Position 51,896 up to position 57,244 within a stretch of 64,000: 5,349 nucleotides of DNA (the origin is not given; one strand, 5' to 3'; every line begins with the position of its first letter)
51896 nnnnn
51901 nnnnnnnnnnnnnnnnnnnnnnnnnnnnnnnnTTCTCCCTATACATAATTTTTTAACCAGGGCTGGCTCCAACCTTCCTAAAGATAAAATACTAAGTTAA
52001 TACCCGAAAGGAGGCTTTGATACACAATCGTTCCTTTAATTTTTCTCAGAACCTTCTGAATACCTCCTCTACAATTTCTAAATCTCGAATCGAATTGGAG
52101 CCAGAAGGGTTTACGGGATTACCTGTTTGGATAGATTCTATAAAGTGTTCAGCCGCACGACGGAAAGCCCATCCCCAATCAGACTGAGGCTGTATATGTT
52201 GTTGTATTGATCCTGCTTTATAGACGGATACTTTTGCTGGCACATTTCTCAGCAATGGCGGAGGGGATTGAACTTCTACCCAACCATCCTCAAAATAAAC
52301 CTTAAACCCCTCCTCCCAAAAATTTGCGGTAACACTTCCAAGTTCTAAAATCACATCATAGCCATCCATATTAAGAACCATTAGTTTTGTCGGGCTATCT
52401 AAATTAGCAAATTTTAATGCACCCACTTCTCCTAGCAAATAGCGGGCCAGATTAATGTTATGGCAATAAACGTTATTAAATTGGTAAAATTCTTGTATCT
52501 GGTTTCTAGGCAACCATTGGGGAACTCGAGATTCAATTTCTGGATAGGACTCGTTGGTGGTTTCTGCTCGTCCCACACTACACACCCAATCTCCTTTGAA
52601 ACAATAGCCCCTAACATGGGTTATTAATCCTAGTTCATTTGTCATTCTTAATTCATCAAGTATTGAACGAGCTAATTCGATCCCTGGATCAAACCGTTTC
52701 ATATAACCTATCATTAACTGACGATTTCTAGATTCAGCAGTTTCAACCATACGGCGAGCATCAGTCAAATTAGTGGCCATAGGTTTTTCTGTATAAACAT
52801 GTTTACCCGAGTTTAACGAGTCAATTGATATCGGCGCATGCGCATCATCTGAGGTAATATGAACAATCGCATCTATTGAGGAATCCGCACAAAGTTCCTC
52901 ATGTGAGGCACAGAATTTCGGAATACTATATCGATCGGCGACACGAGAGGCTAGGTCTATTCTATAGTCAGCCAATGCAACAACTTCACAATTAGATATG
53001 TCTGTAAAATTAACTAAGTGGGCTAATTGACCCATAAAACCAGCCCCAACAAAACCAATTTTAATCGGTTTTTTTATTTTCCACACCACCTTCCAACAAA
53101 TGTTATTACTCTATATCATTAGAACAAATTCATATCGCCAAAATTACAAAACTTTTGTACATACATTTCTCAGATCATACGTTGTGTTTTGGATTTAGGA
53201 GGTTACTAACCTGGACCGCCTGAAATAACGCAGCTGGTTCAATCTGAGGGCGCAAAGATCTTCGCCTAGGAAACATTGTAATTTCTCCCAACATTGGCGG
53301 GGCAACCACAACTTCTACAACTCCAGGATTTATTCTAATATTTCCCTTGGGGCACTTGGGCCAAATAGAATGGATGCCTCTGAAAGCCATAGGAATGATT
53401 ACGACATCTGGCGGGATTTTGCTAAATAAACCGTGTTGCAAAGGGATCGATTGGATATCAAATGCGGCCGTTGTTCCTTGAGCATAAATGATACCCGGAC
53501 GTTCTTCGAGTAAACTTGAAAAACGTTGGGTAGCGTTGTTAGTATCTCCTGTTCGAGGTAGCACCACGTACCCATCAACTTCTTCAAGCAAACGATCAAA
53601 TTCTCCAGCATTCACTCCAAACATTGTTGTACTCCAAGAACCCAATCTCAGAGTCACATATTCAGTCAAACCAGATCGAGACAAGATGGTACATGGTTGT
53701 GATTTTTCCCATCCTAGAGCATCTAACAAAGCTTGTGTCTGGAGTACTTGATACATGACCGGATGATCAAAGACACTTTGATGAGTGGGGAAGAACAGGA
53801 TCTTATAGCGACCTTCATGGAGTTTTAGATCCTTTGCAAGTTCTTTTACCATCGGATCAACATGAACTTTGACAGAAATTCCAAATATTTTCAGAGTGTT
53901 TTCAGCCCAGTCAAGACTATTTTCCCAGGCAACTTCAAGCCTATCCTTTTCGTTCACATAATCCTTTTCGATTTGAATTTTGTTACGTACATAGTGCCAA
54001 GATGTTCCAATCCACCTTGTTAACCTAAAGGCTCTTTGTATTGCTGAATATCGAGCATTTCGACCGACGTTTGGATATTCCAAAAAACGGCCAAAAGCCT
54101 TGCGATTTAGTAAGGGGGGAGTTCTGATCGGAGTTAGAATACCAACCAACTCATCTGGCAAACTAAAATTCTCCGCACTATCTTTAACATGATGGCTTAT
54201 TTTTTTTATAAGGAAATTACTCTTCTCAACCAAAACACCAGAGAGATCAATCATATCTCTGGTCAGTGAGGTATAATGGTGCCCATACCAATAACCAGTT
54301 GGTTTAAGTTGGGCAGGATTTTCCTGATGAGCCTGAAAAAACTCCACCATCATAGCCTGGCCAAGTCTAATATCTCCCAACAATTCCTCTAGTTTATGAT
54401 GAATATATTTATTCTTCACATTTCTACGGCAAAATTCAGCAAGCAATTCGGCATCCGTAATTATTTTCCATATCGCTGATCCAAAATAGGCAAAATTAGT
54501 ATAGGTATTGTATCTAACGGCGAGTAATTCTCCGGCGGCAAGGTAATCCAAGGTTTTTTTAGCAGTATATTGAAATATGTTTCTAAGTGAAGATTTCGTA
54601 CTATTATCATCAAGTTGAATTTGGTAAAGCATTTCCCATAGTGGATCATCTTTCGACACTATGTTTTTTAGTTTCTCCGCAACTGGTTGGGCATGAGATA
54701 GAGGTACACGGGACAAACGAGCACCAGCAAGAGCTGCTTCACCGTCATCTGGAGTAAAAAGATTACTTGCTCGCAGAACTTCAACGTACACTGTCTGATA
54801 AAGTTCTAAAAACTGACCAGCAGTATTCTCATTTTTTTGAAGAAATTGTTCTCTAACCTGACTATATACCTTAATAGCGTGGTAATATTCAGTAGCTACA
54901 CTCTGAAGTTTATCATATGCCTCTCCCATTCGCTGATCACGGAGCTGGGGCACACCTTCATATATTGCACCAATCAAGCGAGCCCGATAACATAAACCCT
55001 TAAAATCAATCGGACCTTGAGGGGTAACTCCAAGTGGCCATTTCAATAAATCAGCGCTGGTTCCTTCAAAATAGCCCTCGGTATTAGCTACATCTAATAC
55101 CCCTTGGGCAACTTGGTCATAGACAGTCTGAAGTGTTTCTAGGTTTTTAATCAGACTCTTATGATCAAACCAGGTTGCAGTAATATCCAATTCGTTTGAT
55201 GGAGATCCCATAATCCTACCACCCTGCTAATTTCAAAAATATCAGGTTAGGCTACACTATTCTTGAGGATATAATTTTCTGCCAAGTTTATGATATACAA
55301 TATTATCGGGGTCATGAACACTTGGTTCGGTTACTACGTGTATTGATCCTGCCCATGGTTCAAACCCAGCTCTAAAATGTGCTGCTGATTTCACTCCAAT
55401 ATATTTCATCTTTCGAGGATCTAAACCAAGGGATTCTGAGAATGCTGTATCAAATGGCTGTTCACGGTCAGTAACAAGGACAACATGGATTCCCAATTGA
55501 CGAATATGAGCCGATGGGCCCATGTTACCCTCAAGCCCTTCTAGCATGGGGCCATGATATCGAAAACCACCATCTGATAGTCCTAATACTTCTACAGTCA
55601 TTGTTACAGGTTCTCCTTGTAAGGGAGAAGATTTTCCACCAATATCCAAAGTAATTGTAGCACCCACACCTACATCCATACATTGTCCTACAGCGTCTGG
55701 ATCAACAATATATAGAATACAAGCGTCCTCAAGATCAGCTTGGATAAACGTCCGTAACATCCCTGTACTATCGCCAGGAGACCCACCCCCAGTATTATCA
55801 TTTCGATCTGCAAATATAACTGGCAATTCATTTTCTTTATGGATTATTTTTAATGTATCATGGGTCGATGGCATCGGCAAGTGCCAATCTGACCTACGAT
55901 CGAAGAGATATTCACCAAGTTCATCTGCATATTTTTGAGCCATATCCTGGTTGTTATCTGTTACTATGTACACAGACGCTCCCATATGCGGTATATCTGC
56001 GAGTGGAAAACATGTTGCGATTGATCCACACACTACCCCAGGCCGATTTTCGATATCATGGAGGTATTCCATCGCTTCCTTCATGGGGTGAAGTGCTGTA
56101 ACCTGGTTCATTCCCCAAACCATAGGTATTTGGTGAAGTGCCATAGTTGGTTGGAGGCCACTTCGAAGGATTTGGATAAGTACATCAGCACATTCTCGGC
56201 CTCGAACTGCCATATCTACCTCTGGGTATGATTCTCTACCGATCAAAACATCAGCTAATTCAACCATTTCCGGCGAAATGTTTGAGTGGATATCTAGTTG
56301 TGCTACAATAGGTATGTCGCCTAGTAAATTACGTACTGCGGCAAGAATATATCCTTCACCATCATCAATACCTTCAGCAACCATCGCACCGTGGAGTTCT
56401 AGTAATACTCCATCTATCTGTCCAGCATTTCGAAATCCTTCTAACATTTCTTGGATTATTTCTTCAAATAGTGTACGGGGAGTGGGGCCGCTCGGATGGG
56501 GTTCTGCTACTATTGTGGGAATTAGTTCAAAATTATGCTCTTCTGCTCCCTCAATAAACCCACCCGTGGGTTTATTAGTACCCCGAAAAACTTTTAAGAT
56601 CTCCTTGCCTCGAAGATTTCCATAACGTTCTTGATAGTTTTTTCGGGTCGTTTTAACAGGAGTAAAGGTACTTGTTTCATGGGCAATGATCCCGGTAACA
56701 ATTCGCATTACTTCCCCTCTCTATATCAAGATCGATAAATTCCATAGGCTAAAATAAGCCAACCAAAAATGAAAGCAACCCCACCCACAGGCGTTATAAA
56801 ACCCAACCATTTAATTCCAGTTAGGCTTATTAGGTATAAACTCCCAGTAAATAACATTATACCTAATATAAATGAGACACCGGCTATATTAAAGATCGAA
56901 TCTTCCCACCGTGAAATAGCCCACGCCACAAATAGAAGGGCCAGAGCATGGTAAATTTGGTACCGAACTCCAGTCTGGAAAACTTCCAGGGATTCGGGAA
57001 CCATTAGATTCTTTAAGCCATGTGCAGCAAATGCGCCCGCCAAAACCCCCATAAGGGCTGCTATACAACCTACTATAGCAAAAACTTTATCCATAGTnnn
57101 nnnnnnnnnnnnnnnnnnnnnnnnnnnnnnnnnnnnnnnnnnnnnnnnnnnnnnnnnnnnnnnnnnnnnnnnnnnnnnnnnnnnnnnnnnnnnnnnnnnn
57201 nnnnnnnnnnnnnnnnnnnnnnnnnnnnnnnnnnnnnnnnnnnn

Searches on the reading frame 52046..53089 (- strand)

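Call 40: search_protein_families(library=pfam, proteins=[window:52046-53089:-], max_evalue=0.001)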
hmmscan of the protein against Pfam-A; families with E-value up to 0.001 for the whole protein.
window:52046-53089:- (347 aa): 2 families
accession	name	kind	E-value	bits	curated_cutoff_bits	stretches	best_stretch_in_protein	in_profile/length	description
PF01408.29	GFO_IDH_MocA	-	8.1e-23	81.8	24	1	9-129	1-120/120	Oxidoreductase family, NAD-binding Rossmann fold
PF03447.22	NAD_binding_3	-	2.5e-05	25.4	24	1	12-125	3-113/116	Homoserine dehydrogenase, NAD binding domain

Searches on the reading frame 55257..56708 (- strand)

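Call 40: search_protein_families(library=pfam, proteins=[window:55257-56708:-], max_evalue=0.001)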
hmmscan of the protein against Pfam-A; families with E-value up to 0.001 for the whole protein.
window:55257-56708:- (483 aa): 2 families
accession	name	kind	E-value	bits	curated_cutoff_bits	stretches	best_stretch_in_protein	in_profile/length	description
PF07364.17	DUF1485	-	5e-87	292.3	22.8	1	2-287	1-287/290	Metallopeptidase family M81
PF07171.17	MlrC_C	-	1e-48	166.4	27.2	1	300-468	2-170/178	MlrC C-terminus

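Call 68: search_protein_families(library=ncbifam, proteins=[window:55257-56708:-], max_evalue=0.001)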
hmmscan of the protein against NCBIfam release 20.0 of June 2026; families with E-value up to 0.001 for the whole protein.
window:55257-56708:- (483 aa): 1 family
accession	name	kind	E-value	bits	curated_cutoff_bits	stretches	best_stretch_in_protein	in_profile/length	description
NF041767.1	micro_ase_MlrC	exception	3.5e-60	203.9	999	1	2-483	30-505/511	microcystinase MlrC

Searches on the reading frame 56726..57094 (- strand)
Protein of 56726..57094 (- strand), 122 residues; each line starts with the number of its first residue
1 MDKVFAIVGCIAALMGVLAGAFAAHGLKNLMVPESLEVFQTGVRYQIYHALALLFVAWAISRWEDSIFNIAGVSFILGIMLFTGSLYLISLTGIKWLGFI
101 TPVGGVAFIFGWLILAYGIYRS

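Call 68: search_protein_families(library=ncbifam, proteins=[window:56726-57094:-], max_evalue=0.001)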
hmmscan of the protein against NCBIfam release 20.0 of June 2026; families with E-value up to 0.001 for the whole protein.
window:56726-57094:- (122 aa): 1 family
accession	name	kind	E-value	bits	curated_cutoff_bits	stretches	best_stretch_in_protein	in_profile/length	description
NF008125.0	PRK10873.1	equivalog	1.1e-23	84.1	162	1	4-121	5-122/131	hypothetical protein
